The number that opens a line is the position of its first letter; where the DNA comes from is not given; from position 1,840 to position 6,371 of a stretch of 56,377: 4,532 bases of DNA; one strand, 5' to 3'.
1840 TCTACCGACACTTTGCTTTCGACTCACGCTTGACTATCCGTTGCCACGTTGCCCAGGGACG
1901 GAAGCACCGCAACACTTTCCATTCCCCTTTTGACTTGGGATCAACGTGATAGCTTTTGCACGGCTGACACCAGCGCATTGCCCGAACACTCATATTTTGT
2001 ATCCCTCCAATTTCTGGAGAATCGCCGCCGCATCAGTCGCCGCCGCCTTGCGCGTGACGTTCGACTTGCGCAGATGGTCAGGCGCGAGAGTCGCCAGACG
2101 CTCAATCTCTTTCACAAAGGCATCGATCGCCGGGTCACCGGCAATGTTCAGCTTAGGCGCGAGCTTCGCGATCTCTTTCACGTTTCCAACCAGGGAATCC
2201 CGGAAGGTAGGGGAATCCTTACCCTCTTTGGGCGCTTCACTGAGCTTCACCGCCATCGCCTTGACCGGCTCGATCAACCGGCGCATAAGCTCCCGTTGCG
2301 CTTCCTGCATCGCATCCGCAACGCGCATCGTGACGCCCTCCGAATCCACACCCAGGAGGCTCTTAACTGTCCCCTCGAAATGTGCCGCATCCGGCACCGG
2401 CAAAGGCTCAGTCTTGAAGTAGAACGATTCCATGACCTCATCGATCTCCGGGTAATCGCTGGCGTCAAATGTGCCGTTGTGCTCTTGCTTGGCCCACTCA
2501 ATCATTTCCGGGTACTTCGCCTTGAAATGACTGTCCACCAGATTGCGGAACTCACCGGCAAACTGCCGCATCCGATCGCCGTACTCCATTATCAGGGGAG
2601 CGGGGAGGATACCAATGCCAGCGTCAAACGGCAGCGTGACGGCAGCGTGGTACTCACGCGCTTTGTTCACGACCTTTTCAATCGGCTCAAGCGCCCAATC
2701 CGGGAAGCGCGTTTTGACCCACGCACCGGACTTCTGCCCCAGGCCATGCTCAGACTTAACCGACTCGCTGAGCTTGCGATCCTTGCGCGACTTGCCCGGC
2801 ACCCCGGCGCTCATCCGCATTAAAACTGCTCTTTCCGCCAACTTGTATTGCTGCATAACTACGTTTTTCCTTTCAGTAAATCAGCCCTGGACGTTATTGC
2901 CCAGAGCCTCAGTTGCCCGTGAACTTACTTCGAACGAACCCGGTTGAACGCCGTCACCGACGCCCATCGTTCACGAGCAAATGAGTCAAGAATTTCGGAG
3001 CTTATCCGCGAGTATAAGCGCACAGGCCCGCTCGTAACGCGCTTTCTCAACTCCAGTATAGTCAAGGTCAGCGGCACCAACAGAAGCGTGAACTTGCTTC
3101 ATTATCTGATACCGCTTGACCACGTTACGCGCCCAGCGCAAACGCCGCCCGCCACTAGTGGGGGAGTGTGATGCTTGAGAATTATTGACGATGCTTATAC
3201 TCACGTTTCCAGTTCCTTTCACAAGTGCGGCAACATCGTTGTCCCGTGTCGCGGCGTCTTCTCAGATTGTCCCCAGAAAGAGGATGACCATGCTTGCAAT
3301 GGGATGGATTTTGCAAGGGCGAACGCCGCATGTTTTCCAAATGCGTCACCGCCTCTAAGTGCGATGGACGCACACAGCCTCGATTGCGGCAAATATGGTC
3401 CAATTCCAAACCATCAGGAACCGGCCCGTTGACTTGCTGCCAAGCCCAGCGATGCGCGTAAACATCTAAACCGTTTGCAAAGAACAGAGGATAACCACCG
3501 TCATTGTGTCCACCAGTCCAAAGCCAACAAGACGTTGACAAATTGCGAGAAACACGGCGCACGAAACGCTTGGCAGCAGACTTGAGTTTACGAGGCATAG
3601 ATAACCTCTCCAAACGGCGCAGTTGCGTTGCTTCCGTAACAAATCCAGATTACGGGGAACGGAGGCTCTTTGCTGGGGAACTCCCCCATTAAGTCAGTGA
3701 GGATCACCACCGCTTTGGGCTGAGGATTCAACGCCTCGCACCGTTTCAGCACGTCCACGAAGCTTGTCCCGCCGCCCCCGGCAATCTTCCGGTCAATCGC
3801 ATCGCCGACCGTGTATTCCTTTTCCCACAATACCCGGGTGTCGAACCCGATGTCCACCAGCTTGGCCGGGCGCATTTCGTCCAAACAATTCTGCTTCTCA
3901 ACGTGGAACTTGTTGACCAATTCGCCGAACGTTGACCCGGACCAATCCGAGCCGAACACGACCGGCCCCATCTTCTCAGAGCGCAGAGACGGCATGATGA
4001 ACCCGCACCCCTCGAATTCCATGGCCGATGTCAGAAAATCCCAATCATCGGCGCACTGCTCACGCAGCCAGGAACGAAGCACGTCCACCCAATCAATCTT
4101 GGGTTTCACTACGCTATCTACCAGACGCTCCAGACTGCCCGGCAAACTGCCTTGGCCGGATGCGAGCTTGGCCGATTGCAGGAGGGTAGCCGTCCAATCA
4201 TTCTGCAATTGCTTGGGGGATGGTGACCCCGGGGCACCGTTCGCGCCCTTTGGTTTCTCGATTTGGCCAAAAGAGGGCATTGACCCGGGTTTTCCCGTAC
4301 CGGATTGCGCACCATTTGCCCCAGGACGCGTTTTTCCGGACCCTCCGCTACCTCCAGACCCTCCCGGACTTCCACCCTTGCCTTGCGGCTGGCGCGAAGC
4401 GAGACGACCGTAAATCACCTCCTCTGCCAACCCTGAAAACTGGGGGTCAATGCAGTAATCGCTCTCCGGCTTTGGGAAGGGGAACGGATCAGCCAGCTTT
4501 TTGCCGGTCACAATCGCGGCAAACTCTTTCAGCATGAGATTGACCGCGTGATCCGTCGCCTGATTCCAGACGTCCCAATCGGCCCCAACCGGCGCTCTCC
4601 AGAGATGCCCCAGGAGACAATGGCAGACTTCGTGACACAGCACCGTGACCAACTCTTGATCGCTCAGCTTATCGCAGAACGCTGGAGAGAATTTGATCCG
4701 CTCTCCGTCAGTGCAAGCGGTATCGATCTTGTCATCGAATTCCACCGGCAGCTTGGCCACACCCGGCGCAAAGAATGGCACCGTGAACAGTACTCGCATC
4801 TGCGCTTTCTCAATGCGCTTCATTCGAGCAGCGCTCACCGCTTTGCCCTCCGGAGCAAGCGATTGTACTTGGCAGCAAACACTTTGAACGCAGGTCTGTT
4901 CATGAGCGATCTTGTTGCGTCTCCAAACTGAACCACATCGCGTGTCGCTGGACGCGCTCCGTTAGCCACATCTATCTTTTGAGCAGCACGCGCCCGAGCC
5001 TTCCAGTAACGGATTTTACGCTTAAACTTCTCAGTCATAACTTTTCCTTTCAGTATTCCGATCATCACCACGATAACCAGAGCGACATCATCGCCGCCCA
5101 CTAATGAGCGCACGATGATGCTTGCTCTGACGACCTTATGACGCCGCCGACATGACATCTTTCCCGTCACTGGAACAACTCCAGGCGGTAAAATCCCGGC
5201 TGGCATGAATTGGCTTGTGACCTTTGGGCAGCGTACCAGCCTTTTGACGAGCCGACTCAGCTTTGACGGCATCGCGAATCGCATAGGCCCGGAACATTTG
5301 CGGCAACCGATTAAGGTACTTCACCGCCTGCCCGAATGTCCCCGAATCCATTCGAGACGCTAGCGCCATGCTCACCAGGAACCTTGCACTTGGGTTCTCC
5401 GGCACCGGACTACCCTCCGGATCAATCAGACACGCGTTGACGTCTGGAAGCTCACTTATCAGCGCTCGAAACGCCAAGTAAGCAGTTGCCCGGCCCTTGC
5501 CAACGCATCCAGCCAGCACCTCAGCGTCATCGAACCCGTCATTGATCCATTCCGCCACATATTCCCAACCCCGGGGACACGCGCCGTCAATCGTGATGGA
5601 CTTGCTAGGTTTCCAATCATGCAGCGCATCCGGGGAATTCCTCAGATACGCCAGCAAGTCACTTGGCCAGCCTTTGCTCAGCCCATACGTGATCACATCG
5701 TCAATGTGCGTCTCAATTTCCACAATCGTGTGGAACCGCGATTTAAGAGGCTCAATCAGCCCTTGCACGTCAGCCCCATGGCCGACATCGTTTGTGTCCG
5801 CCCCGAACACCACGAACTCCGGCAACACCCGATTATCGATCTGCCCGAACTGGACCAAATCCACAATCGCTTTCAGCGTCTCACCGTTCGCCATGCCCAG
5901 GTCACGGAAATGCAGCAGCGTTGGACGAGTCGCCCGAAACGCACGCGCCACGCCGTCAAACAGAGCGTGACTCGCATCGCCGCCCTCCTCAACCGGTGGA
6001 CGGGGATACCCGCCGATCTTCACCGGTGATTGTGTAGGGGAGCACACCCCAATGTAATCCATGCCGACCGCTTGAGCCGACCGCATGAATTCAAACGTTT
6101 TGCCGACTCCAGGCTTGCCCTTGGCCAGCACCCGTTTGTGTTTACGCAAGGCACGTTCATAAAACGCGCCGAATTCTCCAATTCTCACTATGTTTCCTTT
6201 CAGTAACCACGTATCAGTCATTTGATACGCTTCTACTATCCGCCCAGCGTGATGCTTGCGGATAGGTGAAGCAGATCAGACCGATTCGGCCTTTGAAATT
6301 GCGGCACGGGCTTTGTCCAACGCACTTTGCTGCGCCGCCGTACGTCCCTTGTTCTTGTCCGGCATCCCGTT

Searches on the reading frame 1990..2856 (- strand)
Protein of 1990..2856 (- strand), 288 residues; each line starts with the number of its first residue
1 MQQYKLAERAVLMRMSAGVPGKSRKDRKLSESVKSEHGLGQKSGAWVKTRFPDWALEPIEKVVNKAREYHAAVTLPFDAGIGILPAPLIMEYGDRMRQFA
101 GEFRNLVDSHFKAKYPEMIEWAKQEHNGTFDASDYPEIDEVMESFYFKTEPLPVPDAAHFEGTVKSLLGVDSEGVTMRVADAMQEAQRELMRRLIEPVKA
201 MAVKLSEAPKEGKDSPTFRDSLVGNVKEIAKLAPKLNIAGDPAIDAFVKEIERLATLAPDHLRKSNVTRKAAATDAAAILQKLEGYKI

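Call 44: search_protein_families(library=pfam, proteins=[window:1990-2856:-], max_evalue=0.01)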
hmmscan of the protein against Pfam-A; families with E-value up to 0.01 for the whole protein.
window:1990-2856:- (288 aa): 1 family
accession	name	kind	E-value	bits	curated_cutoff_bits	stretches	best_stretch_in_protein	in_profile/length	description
PF15508.11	NAAA-beta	-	0.002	19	27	0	87-122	20-55/63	beta subunit of N-acylethanolamine-hydrolyzing acid amidase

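Call 47: search_protein_families(library=phrogs, proteins=[window:1990-2856:-], max_evalue=0.001)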
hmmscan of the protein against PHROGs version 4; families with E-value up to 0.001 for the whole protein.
window:1990-2856:- (288 aa): 0 families

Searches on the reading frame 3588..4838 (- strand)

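Call 44: search_protein_families(library=pfam, proteins=[window:3588-4838:-], max_evalue=0.01)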
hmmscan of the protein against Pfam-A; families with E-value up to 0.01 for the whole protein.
window:3588-4838:- (416 aa): 3 families
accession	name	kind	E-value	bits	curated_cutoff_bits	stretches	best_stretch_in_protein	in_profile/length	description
PF13203.12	DUF2201_N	-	7.7e-34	118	23.2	1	7-264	4-242/271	Putative metallopeptidase domain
PF09967.15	DUF2201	-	6.2e-19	68.8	26.4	1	293-413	1-120/123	VWA-like domain (DUF2201)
PF10263.15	SprT-like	-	4.2e-06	27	25.6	1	46-98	44-98/108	SprT-like family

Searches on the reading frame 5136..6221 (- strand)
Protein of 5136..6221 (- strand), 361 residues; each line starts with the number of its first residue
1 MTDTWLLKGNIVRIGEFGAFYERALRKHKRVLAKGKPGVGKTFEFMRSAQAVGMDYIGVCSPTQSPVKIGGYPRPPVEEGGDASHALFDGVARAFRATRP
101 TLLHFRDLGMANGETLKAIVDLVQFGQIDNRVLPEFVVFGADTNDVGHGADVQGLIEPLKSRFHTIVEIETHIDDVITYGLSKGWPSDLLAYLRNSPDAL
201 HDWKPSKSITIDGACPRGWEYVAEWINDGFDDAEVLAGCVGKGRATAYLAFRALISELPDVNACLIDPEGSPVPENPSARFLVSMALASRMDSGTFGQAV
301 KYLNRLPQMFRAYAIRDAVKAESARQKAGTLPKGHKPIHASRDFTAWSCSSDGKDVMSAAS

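Call 44: search_protein_families(library=pfam, proteins=[window:5136-6221:-], max_evalue=0.01)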
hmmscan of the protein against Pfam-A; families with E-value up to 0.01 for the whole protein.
window:5136-6221:- (361 aa): 0 families

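Call 47: search_protein_families(library=phrogs, proteins=[window:5136-6221:-], max_evalue=0.001)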
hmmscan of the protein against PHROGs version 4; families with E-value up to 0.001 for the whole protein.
window:5136-6221:- (361 aa): 1 family
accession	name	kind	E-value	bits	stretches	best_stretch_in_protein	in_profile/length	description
phrog_1297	-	other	6.1e-38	131.7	1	12-327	9-337/356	ATPase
